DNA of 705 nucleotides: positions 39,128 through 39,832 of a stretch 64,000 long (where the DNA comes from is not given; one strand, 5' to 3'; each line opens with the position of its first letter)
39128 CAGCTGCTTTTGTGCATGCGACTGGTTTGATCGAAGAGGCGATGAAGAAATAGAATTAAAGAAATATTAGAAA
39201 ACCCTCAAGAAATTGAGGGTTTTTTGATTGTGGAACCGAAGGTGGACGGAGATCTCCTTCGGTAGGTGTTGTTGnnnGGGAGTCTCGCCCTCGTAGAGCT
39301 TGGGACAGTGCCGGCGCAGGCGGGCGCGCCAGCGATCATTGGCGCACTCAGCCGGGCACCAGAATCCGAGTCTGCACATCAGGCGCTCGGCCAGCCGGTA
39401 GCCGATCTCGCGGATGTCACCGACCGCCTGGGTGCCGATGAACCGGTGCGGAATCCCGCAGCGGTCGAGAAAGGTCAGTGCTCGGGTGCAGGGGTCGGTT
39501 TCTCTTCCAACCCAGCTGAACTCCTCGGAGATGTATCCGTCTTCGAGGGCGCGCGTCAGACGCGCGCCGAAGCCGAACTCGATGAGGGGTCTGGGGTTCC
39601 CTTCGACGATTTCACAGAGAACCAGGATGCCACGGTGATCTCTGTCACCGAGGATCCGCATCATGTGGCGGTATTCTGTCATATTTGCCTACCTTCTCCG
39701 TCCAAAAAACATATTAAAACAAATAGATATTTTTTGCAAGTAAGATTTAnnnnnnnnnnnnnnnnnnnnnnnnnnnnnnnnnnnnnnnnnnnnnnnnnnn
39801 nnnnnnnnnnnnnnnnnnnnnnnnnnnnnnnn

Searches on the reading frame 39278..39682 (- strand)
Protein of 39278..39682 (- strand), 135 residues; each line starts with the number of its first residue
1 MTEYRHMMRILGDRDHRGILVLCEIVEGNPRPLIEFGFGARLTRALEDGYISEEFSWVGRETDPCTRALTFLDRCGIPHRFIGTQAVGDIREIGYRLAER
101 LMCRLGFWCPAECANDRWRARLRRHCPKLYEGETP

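Call 25: search_protein_families(library=pfam, proteins=[window:39278-39682:-], max_evalue=1)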
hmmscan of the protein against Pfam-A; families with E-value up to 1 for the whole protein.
window:39278-39682:- (135 aa): 0 families

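Call 26: search_protein_families(library=phrogs, proteins=[window:39278-39682:-], max_evalue=1)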
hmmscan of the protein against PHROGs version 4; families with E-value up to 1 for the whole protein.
window:39278-39682:- (135 aa): 0 families

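Call 27: search_protein_families(library=padloc, proteins=[window:39278-39682:-], max_evalue=1)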
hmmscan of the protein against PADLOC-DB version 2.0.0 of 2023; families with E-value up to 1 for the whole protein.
window:39278-39682:- (135 aa): 0 families

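Call 47: find_homologous_proteins(query=window:39278-39682:-, max_evalue=0.01)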
Query window:39278-39682:- (135 aa): 1 proteins with E <= 0.01 among 37 candidates.
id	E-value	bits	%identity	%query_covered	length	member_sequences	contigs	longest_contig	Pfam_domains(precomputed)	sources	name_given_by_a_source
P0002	3.8e-90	317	100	100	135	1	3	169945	-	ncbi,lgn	-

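Call 49: find_encoding_contigs(protein=P0002, flank=3000, max_places=4)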
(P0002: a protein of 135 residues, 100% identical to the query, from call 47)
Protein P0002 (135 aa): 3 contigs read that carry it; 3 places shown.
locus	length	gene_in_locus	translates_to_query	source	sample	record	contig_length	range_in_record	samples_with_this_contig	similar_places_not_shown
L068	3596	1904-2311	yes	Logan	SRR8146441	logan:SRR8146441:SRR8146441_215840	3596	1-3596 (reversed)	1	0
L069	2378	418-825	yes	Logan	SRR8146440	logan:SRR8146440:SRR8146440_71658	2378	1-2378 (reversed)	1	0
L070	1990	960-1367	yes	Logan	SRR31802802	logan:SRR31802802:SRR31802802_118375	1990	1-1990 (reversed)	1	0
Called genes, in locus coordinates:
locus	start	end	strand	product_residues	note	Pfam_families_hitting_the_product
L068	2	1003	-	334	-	?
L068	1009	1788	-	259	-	PF00459:Inositol_P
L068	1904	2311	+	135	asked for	-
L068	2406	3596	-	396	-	?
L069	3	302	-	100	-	?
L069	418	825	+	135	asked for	-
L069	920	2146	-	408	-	PF02812:ELFV_dehydrog_N, PF00208:ELFV_dehydrog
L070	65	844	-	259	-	PF00459:Inositol_P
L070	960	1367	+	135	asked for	-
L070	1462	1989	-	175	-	?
